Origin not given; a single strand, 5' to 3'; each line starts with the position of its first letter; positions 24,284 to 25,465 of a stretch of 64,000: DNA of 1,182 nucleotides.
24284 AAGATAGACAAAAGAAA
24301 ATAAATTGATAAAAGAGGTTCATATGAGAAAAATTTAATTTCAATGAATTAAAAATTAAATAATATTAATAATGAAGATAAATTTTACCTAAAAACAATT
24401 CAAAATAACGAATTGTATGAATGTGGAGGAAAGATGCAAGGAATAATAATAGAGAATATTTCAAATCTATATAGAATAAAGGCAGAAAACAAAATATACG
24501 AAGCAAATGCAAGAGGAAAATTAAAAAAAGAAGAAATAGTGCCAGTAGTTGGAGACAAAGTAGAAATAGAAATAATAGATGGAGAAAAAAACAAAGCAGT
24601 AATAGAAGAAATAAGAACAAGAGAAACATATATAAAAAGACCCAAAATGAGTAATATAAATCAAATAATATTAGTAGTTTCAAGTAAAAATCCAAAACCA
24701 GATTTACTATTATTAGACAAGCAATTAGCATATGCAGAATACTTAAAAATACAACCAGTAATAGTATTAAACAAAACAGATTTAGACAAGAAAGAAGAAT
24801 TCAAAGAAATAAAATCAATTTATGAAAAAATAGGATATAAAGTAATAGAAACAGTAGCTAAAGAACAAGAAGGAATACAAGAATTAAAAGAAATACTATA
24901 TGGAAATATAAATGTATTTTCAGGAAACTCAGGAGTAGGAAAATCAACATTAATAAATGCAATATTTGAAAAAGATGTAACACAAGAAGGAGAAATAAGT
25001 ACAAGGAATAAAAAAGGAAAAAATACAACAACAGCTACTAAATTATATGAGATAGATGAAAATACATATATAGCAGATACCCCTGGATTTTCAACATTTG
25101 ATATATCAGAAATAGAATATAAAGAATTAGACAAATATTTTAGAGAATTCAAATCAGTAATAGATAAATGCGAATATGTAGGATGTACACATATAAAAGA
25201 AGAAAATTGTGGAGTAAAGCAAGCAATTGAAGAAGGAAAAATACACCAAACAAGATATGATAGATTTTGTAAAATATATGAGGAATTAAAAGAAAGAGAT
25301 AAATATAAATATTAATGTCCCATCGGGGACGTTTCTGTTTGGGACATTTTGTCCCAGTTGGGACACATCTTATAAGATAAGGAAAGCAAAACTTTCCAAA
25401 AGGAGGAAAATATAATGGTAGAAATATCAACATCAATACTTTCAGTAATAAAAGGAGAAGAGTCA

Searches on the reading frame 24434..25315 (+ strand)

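Call 97: search_protein_families(library=pfam, proteins=[window:24434-25315:+], max_evalue=0.001)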
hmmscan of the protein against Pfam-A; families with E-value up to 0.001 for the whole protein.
window:24434-25315:+ (293 aa): 8 families
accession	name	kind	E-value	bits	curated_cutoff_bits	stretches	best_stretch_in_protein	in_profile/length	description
PF03193.22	RsgA_GTPase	-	1.2e-52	178.7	30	1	62-224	3-173/174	RsgA GTPase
PF16745.11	RsgA_N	-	7.3e-15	54.9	27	1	2-51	1-50/54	RsgA N-terminal domain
PF02421.24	FeoB_N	-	3.6e-10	40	27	1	73-153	77-154/156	Ferrous iron transport protein B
PF01926.29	MMR_HSR1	-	3.3e-09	37.3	21.9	1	162-244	4-75/113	50S ribosome-binding GTPase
PF00735.24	Septin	-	1.5e-06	28.1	26.2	1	162-236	9-89/280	Septin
PF00005.33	ABC_tran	-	5e-06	27.6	25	1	156-197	10-51/137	ABC transporter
PF00071.28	Ras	-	7.4e-05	22.8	21.6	0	104-152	103-153/162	Ras family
PF00009.33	GTP_EFTU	-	7.7e-05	22.8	26.5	0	95-156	111-183/188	Elongation factor Tu GTP binding domain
